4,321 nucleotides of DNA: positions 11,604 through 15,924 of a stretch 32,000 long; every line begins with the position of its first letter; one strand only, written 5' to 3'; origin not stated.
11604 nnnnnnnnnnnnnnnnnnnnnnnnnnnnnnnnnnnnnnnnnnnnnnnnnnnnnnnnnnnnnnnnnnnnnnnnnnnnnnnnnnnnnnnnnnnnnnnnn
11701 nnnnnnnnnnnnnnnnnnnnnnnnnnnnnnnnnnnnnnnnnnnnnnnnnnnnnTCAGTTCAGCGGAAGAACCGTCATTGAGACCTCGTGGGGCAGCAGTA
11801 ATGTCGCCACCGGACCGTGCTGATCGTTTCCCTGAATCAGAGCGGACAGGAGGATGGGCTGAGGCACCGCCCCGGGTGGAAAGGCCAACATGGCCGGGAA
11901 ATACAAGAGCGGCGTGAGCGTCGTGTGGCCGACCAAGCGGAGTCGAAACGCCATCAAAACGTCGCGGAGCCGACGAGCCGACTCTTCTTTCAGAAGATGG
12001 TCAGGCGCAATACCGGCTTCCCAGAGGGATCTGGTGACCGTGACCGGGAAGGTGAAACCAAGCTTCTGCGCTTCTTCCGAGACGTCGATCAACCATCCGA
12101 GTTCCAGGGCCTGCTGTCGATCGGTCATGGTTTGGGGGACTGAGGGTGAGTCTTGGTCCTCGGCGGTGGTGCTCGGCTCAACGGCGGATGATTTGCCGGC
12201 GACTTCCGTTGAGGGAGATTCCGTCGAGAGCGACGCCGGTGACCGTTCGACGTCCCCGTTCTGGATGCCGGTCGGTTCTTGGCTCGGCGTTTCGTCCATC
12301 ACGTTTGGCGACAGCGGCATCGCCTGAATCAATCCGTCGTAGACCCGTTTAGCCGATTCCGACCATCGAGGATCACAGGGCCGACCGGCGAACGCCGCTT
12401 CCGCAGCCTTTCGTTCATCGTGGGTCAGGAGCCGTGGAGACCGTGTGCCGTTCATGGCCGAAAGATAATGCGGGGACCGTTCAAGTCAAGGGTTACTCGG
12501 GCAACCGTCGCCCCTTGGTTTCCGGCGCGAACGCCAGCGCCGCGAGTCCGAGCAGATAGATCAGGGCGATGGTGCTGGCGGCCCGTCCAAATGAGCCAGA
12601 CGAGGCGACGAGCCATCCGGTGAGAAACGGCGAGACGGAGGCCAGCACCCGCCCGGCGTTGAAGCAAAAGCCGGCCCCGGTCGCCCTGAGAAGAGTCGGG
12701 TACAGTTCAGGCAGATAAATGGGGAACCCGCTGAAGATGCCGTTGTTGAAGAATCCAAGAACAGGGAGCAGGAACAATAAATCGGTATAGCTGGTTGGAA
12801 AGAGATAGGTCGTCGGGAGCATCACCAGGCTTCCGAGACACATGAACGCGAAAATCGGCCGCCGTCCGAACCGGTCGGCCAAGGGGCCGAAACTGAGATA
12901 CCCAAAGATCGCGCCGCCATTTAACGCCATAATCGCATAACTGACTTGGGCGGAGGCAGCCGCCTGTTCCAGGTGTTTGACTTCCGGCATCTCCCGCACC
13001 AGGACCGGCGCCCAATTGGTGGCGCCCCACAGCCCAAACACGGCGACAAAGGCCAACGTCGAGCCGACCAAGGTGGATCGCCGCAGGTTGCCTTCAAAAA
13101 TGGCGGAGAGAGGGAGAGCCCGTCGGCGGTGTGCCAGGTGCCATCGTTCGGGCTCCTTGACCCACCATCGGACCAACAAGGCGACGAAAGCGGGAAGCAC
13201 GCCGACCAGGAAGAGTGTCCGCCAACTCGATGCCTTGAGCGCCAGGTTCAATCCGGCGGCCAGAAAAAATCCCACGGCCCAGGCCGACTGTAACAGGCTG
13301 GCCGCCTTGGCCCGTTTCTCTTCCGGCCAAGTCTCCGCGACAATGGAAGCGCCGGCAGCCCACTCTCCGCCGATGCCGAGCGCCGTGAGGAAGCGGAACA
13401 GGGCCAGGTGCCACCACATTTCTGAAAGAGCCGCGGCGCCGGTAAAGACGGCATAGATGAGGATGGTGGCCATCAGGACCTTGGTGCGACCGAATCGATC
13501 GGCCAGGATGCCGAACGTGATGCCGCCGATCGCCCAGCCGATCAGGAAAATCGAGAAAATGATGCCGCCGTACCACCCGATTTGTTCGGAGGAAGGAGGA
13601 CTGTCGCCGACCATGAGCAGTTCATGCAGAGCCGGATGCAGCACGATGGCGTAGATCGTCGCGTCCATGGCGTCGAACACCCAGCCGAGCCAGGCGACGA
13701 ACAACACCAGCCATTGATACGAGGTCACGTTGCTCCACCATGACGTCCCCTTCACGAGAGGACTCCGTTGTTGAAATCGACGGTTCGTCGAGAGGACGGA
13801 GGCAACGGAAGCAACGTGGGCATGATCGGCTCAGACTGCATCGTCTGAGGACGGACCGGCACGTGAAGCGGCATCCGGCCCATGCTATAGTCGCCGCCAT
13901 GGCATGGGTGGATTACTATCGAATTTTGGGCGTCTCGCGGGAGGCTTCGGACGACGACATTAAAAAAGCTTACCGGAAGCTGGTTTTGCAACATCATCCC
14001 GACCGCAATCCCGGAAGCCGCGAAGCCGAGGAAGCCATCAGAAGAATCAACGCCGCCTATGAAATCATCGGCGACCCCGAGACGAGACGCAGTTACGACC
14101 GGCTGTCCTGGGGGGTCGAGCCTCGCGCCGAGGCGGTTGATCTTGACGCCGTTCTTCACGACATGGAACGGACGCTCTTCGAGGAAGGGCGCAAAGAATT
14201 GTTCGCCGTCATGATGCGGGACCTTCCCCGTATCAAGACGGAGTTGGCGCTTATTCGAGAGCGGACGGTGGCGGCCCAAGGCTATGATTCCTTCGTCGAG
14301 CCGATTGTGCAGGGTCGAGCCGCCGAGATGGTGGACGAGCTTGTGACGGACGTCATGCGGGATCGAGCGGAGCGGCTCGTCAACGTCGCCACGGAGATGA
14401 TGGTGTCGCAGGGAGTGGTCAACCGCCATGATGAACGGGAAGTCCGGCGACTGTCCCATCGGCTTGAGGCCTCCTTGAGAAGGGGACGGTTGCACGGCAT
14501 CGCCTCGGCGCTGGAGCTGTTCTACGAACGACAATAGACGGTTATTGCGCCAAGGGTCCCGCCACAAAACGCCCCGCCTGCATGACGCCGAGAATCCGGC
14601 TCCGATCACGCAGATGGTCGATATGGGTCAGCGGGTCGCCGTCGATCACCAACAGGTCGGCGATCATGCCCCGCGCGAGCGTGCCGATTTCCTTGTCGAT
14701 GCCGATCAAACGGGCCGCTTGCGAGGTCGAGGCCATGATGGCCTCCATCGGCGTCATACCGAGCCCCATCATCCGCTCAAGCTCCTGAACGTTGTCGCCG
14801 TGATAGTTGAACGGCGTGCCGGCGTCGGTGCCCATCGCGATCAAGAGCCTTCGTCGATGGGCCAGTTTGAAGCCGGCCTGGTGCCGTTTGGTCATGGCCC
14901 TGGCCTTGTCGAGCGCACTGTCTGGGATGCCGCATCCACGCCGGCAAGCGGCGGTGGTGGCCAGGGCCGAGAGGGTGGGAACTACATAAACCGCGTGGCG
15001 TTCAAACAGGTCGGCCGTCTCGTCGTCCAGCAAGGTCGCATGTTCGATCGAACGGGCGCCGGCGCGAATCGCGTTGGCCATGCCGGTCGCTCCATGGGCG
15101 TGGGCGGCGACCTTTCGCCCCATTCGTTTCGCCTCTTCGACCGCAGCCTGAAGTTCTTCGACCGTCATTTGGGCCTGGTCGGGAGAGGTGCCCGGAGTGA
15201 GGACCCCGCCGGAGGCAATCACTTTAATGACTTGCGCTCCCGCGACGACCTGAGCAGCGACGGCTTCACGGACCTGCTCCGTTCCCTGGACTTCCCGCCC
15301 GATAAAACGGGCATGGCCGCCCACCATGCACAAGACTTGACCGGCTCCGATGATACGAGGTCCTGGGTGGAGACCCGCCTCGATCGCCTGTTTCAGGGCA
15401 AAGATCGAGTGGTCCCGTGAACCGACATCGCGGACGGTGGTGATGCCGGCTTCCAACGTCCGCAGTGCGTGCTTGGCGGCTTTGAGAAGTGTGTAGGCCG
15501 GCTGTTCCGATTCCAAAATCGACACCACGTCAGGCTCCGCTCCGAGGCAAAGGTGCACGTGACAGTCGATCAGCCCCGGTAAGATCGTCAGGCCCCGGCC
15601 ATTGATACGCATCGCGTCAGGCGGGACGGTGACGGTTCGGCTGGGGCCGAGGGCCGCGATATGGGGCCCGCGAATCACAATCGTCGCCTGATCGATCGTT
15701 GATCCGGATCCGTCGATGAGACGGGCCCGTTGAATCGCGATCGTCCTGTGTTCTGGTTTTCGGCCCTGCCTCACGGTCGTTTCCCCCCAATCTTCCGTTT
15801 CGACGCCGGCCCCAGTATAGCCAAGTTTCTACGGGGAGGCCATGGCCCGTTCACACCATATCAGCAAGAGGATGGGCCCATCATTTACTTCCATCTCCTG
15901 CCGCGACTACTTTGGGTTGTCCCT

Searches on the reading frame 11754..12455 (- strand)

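Call 17: search_protein_families(library=pfam, proteins=[window:11754-12455:-], max_evalue=0.001)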
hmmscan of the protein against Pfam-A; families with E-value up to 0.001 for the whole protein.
window:11754-12455:- (233 aa): 1 family
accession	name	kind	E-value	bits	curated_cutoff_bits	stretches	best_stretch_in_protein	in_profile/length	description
PF20213.3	DUF6573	-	1.5e-06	28.7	27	1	112-171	15-86/138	Family of unknown function (DUF6573)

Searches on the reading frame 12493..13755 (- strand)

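Call 17: search_protein_families(library=pfam, proteins=[window:12493-13755:-], max_evalue=0.001)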
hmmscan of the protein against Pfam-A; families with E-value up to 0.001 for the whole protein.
window:12493-13755:- (420 aa): 3 families
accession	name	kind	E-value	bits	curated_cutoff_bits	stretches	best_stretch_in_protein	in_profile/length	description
PF00083.30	Sugar_tr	-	2.6e-38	132.5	22.3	3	63-212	48-204/452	Sugar (and other) transporter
PF07690.21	MFS_1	-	7.6e-37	127.5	33.4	2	22-287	2-261/347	Major Facilitator Superfamily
PF12832.13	MFS_1_like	-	4.2e-06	26.5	25.2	1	83-166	269-354/373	MFS_1 like family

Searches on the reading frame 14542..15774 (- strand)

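Call 17: search_protein_families(library=pfam, proteins=[window:14542-15774:-], max_evalue=0.001)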
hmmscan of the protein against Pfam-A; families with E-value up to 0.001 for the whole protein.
window:14542-15774:- (410 aa): 2 families
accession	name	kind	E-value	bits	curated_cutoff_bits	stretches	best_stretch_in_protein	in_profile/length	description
PF01979.26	Amidohydro_1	-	7.7e-50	170.5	25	1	63-404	1-345/345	Amidohydrolase family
PF07969.17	Amidohydro_3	-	2.2e-09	37.8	29.7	1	199-404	255-471/472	Amidohydrolase family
